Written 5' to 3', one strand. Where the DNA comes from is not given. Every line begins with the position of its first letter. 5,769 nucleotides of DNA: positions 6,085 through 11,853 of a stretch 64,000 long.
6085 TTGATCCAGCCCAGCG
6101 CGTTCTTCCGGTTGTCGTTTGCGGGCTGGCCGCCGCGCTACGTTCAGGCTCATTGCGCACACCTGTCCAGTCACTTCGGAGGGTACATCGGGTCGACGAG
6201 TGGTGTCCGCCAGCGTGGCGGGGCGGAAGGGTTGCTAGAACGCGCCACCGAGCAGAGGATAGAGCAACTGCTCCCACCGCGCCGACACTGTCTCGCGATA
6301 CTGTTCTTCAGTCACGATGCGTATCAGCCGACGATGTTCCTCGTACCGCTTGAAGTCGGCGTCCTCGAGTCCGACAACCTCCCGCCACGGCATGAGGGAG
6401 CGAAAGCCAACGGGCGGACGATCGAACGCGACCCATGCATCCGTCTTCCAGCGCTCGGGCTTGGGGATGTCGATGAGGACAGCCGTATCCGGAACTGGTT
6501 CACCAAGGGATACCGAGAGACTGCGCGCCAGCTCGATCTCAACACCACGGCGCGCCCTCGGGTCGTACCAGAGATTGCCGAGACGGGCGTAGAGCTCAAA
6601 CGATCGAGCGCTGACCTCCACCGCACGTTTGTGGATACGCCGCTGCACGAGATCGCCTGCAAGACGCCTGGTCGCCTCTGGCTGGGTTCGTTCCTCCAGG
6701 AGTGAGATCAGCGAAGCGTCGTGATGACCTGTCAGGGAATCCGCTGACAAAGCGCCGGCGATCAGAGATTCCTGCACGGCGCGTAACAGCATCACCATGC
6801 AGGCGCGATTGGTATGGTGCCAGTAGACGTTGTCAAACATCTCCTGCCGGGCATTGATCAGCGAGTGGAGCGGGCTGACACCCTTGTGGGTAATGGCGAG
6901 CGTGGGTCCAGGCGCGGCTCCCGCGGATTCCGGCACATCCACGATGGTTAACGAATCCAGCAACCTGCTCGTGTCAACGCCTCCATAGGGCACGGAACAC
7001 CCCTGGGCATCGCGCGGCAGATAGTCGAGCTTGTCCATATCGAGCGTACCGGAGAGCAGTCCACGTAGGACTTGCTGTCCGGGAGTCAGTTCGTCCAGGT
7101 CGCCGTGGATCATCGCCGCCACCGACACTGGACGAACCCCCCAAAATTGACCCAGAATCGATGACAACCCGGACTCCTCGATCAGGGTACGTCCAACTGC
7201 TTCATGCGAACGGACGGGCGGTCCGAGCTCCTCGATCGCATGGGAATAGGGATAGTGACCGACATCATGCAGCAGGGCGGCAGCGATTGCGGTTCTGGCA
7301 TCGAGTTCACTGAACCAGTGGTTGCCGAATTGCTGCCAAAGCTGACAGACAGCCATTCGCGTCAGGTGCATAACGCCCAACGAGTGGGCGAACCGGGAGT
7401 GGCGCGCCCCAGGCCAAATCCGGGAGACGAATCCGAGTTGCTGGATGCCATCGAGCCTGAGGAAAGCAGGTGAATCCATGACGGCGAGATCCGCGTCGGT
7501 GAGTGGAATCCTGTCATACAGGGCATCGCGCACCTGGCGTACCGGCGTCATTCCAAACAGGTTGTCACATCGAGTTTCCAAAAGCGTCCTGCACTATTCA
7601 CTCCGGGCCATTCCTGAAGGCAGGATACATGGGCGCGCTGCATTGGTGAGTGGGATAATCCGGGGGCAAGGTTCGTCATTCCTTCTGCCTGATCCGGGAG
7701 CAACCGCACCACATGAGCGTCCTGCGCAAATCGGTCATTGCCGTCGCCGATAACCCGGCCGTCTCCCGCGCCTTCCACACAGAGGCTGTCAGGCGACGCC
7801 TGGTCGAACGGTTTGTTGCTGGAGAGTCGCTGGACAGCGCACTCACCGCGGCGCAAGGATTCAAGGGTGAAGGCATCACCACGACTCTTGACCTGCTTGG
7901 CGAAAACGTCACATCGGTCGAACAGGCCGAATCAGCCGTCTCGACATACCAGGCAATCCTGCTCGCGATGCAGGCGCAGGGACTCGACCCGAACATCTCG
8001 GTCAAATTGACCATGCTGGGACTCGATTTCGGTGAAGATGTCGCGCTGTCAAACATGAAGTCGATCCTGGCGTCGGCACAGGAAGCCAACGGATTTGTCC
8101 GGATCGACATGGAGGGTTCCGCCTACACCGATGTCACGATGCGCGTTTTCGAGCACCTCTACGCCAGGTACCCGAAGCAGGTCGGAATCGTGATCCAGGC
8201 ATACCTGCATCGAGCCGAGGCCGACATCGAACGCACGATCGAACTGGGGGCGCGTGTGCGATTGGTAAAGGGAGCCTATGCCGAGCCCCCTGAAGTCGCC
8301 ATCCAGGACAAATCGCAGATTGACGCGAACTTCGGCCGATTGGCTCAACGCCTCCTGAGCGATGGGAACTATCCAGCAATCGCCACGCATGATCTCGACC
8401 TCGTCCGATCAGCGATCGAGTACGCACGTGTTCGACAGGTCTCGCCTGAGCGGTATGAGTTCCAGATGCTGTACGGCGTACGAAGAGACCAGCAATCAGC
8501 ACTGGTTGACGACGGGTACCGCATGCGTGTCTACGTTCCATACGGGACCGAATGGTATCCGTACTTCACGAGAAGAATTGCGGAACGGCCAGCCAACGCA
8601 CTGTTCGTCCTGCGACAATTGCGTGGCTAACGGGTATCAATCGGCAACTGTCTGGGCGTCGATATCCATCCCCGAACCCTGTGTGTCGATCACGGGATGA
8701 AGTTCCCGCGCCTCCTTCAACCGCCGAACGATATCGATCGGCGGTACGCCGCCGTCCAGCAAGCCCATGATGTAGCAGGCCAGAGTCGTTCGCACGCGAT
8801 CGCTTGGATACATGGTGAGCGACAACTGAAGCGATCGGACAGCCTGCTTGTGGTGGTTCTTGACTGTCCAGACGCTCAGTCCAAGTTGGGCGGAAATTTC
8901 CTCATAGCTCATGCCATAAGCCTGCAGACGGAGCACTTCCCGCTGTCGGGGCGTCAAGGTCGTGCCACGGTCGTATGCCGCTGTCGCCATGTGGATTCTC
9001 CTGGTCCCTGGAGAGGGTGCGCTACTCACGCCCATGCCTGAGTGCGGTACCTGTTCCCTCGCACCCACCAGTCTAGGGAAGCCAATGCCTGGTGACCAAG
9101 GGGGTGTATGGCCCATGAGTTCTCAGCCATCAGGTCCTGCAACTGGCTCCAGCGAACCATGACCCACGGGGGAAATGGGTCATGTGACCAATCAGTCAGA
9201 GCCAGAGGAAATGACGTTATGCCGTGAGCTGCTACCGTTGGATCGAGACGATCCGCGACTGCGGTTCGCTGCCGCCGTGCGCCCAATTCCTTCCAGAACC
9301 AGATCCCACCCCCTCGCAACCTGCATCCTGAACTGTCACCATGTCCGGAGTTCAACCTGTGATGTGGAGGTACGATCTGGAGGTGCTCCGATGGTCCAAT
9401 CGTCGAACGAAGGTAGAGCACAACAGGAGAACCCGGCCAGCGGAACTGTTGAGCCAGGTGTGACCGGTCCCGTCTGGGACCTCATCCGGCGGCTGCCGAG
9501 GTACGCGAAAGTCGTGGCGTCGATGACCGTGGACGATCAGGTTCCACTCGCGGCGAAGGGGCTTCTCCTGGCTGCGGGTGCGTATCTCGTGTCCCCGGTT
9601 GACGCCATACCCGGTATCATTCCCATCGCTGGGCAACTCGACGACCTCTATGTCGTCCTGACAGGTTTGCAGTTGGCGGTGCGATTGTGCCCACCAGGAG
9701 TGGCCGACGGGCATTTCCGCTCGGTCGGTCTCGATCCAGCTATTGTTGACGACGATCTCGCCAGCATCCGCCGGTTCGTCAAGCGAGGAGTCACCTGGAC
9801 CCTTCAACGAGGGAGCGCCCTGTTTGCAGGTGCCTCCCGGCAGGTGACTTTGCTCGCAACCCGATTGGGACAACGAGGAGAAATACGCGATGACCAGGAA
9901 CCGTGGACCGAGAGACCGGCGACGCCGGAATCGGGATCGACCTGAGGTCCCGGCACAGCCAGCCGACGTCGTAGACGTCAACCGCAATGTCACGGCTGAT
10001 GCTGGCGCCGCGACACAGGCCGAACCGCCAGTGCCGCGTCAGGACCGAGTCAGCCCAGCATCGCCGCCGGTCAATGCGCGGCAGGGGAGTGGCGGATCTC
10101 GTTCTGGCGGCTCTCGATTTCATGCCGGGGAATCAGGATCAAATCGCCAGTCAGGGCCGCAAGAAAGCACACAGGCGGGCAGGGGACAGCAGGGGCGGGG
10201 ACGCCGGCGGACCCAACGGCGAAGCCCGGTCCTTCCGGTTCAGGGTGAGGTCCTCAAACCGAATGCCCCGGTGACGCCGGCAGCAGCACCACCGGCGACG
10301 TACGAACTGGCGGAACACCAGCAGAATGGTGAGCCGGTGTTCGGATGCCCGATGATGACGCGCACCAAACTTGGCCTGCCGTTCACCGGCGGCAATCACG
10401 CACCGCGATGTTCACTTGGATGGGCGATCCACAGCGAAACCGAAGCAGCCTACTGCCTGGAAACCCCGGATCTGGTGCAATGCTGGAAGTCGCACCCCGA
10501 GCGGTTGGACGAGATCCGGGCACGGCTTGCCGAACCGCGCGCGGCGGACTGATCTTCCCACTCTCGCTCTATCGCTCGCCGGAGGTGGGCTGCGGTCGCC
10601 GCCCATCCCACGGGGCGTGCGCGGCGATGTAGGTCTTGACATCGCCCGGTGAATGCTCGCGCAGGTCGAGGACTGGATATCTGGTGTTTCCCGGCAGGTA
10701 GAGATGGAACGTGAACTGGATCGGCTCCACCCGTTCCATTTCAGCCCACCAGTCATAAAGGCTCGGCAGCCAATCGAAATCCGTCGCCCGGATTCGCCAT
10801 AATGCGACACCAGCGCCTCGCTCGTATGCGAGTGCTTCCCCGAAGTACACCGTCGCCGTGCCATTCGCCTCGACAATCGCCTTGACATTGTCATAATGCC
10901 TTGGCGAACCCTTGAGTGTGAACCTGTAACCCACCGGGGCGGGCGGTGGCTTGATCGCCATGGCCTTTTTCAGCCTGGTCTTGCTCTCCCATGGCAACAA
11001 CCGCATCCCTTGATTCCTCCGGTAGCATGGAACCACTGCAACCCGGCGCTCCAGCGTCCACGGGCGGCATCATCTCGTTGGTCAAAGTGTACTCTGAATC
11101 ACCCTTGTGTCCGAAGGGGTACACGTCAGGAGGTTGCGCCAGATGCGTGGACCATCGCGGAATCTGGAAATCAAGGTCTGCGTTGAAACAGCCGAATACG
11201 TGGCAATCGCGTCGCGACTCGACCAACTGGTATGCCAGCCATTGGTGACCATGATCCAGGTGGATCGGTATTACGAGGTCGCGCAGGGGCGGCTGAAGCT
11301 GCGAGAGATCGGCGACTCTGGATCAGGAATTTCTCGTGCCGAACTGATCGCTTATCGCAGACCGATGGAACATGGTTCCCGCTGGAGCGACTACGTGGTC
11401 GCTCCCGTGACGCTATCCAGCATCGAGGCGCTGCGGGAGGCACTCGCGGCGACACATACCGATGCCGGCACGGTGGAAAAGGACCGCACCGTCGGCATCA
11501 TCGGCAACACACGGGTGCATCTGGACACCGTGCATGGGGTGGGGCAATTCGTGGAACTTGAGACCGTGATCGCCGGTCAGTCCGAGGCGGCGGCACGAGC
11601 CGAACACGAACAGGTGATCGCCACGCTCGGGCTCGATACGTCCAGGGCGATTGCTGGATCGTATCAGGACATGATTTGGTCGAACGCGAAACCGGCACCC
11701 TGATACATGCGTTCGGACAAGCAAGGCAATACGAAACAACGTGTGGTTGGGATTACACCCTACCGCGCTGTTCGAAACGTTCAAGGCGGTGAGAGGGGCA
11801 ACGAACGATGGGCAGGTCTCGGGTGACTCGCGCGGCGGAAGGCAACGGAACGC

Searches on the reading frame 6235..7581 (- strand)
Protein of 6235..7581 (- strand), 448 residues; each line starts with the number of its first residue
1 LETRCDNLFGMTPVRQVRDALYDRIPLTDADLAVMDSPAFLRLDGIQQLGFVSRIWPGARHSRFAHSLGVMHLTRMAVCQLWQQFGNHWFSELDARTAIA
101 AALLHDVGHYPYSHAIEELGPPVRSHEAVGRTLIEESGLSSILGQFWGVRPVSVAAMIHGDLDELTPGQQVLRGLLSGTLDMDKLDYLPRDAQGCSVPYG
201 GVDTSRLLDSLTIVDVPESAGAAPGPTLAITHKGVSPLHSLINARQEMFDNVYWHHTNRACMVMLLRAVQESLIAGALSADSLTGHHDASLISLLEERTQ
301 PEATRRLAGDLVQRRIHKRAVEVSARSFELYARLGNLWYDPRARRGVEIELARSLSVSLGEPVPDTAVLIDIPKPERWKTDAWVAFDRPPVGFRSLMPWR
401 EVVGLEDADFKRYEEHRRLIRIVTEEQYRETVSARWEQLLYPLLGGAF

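Call 15: search_protein_families(library=pfam, proteins=[window:6235-7581:-], max_evalue=0.001)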
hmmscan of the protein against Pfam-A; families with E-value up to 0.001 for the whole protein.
window:6235-7581:- (448 aa): 2 families
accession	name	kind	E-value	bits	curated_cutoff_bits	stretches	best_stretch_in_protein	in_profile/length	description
PF19276.4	HD_assoc_2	-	6.3e-17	62.2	23.1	1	202-379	1-156/222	HD associated region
PF01966.28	HD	-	5.4e-12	46.5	22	1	63-150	1-76/116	HD domain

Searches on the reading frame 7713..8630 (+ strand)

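Call 15: search_protein_families(library=pfam, proteins=[window:7713-8630:+], max_evalue=0.001)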
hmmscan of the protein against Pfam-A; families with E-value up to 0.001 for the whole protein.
window:7713-8630:+ (305 aa): 1 family
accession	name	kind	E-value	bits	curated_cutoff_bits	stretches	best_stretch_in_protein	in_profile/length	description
PF01619.24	Pro_dh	-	4.5e-44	151.5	27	1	45-299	3-276/278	Proline dehydrogenase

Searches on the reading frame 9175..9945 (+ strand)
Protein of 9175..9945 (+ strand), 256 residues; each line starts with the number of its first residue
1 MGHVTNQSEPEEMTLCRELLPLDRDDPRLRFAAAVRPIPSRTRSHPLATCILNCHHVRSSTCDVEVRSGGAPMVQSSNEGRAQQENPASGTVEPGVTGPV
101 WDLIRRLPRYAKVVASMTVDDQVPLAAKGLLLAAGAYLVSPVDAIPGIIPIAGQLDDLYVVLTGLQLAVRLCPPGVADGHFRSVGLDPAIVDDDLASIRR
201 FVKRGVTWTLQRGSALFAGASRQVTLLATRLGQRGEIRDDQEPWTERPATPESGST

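Call 15: search_protein_families(library=pfam, proteins=[window:9175-9945:+], max_evalue=0.001)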
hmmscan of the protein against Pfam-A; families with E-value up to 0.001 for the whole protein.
window:9175-9945:+ (256 aa): 1 family
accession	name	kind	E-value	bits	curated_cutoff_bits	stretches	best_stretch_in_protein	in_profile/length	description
PF06803.17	DUF1232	-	9.6e-12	44.9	23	1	127-162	1-36/37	Protein of unknown function (DUF1232)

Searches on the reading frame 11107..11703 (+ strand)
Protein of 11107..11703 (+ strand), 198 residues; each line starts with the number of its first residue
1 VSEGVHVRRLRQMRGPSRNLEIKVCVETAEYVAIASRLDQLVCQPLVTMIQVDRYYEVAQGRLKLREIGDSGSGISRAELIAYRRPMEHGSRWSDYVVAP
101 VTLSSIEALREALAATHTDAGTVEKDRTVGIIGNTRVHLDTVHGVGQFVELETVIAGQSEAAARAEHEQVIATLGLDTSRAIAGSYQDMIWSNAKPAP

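Call 15: search_protein_families(library=pfam, proteins=[window:11107-11703:+], max_evalue=0.001)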
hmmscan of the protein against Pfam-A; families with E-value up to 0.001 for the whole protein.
window:11107-11703:+ (198 aa): 1 family
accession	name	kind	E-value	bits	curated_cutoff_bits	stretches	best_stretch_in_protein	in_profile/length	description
PF01928.26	CYTH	-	4e-06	27.2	23.2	1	18-183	2-176/179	CYTH domain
